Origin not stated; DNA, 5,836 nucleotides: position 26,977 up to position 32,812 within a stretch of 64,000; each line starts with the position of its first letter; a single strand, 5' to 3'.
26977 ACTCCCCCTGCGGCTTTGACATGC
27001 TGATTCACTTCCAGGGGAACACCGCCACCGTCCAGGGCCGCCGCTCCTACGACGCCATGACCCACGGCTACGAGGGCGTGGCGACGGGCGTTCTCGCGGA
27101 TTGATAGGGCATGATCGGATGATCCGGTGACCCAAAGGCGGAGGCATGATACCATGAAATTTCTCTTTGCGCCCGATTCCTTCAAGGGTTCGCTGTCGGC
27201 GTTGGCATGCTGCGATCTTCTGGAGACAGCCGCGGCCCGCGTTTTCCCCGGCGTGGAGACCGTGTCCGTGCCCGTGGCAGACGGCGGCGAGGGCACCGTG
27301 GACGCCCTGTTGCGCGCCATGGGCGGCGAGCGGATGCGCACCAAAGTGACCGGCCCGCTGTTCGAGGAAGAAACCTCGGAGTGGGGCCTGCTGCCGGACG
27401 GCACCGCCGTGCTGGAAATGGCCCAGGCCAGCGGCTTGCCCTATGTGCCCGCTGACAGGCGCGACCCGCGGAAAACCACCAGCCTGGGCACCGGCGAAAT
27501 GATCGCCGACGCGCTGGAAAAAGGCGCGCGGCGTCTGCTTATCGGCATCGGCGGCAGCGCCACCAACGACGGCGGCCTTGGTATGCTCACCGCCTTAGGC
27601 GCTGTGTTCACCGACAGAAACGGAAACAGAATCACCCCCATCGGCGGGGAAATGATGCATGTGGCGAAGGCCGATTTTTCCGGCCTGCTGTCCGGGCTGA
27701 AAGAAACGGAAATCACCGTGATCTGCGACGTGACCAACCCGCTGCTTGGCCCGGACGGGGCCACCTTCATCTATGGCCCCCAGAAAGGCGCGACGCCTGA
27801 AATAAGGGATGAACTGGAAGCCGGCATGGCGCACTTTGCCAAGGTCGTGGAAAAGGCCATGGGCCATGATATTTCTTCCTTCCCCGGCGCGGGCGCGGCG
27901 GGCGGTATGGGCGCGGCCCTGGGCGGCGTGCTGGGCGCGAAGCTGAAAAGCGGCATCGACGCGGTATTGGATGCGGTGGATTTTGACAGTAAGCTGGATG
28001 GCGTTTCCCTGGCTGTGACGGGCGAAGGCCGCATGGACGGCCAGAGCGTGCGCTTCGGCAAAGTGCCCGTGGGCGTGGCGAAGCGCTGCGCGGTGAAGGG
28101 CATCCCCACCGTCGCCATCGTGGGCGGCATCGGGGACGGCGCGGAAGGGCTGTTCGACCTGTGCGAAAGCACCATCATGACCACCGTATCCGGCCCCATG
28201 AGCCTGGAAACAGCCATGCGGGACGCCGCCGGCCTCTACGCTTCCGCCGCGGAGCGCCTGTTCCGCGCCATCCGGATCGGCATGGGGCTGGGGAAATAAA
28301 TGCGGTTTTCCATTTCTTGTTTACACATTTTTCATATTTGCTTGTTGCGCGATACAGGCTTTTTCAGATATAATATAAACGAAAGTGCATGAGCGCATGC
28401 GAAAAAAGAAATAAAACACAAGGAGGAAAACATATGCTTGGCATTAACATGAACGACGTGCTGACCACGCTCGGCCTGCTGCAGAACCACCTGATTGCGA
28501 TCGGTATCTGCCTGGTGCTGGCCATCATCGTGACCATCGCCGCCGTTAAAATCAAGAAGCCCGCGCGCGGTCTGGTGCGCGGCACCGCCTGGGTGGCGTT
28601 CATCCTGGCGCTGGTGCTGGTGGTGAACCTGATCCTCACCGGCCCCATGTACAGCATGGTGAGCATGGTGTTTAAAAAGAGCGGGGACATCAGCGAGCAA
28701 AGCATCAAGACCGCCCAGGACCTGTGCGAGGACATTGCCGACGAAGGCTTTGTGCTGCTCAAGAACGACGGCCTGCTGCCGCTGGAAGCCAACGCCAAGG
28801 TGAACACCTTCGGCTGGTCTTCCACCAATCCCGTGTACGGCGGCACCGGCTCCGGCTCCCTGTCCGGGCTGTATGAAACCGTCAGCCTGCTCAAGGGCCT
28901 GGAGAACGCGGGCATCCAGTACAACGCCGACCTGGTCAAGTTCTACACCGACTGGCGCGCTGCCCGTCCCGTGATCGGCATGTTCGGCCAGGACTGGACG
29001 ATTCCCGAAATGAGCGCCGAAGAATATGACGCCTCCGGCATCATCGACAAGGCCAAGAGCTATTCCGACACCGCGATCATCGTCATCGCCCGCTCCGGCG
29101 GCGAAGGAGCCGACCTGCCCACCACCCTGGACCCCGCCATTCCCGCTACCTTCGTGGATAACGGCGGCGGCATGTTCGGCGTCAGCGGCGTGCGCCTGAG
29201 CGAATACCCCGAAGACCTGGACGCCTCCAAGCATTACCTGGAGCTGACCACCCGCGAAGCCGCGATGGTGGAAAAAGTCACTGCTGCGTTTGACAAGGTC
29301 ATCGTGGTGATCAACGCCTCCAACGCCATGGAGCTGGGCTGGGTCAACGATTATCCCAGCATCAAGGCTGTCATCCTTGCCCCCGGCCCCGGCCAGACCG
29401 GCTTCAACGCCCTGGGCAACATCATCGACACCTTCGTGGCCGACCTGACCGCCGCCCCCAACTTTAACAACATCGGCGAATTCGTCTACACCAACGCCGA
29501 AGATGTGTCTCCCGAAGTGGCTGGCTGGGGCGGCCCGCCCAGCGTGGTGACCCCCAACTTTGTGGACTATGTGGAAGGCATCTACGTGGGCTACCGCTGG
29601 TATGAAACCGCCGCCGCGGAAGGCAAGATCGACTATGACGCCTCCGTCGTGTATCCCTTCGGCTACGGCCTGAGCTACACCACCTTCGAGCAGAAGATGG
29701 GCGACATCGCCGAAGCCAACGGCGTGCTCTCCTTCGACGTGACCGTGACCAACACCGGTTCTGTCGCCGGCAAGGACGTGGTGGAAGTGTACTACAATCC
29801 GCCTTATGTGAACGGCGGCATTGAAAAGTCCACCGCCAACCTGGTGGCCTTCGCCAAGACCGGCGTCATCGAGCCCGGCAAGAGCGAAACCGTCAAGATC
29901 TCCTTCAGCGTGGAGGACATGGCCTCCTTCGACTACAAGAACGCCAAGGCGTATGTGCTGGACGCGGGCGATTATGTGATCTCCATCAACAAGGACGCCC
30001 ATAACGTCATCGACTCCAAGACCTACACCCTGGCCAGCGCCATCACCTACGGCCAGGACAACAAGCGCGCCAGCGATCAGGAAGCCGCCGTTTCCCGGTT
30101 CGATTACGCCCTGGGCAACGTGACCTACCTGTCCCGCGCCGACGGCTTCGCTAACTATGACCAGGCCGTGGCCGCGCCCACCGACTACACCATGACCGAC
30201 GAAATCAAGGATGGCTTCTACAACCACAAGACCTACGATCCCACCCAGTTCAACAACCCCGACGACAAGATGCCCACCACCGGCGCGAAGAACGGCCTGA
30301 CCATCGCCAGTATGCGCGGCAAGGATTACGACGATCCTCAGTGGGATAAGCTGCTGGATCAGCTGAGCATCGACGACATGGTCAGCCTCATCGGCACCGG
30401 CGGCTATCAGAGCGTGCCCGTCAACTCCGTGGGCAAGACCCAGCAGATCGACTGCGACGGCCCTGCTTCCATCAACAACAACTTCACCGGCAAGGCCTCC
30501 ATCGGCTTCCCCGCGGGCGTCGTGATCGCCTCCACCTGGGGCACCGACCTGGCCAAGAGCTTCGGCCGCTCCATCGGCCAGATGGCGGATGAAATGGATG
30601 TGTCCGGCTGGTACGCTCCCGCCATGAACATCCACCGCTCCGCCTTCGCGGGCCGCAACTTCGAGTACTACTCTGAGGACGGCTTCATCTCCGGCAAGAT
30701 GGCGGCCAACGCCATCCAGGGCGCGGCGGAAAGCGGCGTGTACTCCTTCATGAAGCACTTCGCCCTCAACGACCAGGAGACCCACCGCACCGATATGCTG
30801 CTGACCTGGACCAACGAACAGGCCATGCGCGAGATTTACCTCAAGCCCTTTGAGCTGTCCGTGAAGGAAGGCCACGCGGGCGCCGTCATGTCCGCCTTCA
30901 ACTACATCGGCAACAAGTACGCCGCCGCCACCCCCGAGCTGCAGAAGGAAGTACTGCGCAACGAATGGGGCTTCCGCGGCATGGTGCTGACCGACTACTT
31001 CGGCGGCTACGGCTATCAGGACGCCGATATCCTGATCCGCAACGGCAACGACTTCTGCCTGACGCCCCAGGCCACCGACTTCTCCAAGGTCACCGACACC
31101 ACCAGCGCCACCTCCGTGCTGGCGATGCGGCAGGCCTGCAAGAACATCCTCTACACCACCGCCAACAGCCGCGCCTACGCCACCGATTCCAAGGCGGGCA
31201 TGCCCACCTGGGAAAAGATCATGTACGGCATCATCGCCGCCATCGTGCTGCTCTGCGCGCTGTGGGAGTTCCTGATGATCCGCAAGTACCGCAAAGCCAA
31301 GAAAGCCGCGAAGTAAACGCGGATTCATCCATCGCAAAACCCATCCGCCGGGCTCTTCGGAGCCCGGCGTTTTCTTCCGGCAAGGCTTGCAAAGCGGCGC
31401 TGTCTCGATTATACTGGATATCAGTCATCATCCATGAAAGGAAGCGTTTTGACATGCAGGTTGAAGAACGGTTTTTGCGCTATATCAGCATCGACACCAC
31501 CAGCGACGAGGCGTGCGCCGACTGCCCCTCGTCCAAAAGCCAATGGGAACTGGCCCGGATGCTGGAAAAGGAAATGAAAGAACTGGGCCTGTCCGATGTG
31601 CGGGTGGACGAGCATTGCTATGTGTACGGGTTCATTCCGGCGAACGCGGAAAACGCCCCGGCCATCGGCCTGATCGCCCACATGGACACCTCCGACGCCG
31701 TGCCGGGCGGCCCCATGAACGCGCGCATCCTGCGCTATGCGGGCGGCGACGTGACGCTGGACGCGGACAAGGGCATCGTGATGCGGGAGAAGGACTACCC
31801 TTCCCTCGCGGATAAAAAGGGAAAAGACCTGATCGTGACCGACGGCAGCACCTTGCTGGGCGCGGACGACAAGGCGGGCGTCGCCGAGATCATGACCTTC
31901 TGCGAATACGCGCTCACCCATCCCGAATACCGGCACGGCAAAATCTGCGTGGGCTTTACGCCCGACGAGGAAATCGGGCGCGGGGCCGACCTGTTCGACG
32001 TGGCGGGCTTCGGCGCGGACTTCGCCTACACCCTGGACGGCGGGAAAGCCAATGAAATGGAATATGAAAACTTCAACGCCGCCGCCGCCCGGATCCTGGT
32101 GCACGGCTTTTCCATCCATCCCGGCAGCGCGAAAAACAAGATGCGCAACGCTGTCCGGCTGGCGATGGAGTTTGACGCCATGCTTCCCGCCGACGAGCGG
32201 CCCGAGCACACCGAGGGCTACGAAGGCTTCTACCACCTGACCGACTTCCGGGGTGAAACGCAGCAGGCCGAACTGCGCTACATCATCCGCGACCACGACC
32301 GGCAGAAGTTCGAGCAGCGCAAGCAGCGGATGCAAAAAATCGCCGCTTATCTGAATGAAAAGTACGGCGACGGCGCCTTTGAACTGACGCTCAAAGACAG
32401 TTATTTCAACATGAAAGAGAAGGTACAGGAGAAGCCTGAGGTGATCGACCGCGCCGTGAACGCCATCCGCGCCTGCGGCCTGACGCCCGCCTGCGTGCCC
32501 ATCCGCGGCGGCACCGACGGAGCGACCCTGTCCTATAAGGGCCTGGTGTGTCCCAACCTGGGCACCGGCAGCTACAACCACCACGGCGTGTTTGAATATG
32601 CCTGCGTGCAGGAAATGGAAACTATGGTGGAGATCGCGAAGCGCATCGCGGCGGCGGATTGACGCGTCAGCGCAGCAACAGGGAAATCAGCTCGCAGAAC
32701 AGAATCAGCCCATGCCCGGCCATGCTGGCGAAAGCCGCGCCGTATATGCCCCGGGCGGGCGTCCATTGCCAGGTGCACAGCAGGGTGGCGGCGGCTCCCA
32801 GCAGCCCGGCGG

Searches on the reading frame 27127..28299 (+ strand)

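Call 62: search_protein_families(library=pfam, proteins=[window:27127-28299:+], max_evalue=0.00001)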
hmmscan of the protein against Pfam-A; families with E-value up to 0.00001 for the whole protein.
window:27127-28299:+ (390 aa): 1 family
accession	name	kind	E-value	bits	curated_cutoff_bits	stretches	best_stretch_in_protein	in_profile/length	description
PF02595.20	Gly_kinase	-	3.9e-134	447.7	23.3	1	13-382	2-371/372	Glycerate kinase family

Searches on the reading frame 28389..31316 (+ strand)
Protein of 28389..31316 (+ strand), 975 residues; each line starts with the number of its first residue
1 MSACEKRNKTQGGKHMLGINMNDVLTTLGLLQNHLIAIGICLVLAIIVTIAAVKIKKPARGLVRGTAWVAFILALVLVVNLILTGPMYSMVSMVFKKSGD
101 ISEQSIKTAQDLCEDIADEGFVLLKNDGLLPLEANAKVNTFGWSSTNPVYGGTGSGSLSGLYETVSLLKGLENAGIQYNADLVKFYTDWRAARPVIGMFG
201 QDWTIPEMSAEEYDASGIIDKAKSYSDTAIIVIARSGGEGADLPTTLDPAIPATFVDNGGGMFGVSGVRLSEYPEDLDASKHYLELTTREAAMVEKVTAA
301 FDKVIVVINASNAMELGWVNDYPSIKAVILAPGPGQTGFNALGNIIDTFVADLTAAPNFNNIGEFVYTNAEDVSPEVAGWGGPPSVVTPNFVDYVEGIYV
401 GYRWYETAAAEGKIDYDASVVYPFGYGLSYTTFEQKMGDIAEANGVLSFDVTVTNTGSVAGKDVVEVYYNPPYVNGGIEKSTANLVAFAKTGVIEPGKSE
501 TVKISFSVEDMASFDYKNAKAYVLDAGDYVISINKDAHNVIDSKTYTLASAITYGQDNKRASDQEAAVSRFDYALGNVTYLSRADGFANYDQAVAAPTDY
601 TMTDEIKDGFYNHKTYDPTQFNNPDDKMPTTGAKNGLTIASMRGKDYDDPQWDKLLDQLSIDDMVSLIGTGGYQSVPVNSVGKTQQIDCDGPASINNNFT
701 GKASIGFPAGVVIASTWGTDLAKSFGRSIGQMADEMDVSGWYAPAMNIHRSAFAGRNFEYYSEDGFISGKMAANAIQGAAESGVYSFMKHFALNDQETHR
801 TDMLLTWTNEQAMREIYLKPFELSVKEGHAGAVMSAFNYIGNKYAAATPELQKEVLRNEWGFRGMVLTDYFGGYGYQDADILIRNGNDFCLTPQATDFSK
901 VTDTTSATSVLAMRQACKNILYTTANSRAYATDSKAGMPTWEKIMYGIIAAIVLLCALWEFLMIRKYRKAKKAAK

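Call 62: search_protein_families(library=pfam, proteins=[window:28389-31316:+], max_evalue=0.00001)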
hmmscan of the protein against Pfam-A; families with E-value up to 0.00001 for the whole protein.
window:28389-31316:+ (975 aa): 3 families
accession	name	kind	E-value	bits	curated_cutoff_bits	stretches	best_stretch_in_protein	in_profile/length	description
PF00933.27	Glyco_hydro_3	-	1.9e-26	93.7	27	1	706-871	84-253/316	Glycosyl hydrolase family 3 N terminal domain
PF01915.27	Glyco_hydro_3_C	-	9.1e-19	68.6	31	1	122-371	2-171/200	Glycosyl hydrolase family 3 C-terminal domain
PF14310.12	Fn3-like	-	1.1e-09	38.7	25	1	463-535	1-69/71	Fibronectin type III-like domain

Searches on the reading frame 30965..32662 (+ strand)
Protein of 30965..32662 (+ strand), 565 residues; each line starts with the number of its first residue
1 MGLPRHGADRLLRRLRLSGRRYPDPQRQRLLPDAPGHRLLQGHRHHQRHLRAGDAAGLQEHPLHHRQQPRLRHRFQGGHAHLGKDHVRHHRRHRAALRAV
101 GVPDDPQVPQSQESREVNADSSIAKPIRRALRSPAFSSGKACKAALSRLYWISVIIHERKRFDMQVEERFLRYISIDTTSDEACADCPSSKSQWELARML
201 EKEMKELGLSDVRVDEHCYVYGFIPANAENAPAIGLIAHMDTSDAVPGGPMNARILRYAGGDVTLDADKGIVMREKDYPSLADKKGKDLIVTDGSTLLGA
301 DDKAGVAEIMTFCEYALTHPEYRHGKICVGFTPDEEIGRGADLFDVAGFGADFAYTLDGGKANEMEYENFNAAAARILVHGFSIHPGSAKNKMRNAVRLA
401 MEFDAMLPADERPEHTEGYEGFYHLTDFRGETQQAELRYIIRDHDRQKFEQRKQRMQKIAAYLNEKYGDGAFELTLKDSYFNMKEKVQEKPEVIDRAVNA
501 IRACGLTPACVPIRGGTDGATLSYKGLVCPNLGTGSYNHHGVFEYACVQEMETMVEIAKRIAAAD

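Call 62: search_protein_families(library=pfam, proteins=[window:30965-32662:+], max_evalue=0.00001)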
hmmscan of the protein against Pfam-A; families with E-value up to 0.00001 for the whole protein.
window:30965-32662:+ (565 aa): 2 families
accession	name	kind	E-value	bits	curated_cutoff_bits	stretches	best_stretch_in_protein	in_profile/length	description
PF07687.19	M20_dimer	-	5.5e-14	52.5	21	1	367-469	1-105/107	Peptidase dimerisation domain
PF01546.33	Peptidase_M20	-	5.7e-08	33.3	24.6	1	300-562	34-204/206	Peptidase family M20/M25/M40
